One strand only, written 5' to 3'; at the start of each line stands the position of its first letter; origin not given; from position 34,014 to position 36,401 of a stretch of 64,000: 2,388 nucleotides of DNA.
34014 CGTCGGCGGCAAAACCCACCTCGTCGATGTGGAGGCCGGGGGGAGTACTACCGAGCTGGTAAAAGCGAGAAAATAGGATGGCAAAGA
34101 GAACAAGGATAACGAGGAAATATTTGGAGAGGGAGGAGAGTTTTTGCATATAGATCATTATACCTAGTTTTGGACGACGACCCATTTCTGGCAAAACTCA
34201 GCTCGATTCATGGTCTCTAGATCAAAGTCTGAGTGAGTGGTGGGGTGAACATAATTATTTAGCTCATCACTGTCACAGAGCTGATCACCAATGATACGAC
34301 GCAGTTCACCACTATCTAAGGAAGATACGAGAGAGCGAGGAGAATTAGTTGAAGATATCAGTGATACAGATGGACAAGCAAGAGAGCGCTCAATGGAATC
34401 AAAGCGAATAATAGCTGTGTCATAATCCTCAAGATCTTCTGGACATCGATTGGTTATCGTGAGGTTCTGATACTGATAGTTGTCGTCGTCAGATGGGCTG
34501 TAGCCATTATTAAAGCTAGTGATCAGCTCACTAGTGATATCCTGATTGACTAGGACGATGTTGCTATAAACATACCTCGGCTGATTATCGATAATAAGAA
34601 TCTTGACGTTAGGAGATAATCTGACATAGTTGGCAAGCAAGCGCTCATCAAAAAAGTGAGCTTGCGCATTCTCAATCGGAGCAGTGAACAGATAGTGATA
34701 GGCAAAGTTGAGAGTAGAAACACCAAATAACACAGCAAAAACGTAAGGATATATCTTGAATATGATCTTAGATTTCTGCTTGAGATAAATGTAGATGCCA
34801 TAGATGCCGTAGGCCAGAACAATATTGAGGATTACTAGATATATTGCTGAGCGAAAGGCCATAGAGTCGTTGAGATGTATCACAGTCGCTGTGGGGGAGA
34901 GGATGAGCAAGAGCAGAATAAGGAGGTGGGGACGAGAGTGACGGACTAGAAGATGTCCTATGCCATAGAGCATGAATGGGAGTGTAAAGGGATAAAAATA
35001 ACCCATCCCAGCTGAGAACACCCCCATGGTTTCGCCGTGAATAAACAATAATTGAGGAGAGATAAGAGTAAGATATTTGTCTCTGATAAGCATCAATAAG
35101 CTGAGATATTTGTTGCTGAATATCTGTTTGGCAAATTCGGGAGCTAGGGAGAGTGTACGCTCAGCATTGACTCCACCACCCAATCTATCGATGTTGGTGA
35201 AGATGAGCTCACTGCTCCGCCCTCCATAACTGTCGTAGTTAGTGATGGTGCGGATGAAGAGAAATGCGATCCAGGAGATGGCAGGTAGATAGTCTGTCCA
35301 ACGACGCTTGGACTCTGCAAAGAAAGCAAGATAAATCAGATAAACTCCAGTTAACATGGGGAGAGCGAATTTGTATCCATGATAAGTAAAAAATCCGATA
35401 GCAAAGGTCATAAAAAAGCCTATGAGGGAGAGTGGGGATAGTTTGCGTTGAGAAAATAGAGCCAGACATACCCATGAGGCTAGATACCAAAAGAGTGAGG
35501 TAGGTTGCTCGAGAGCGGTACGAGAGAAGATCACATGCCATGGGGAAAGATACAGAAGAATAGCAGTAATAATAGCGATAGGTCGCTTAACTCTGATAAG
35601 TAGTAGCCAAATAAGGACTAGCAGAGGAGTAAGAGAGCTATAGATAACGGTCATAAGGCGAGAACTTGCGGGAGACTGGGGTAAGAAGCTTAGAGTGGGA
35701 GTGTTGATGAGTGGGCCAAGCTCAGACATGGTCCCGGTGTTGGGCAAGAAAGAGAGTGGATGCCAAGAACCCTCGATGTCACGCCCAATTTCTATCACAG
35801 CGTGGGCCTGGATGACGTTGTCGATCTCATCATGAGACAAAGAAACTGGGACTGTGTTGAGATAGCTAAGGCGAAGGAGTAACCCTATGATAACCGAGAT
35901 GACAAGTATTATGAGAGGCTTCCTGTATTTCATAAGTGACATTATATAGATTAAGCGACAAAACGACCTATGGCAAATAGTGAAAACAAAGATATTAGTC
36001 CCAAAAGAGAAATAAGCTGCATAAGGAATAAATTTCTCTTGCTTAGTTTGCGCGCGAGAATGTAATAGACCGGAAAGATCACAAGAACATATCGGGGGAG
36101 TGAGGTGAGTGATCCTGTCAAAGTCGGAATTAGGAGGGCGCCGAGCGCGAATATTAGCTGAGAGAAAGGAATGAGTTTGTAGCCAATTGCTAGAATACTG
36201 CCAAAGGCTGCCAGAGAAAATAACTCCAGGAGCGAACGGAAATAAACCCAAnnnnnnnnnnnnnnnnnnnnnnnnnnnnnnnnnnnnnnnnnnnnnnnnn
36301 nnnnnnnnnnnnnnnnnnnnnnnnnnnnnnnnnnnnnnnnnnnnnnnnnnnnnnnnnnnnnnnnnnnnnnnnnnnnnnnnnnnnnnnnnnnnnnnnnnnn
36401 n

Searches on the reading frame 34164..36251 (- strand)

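Call 28: search_protein_families(library=pfam, proteins=[window:34164-36251:-], max_evalue=0.001)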
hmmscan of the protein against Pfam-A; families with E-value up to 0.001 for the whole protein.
window:34164-36251:- (695 aa): 0 families

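Call 80: search_protein_families(library=pfam, proteins=[window:34164-36251:-], max_evalue=0.05)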
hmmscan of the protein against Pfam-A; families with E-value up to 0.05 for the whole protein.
window:34164-36251:- (695 aa): 1 family
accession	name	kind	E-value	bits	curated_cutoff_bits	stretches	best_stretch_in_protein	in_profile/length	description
PF02366.24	PMT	-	0.0013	18.8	22.7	1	196-286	84-172/245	Dolichyl-phosphate-mannose-protein mannosyltransferase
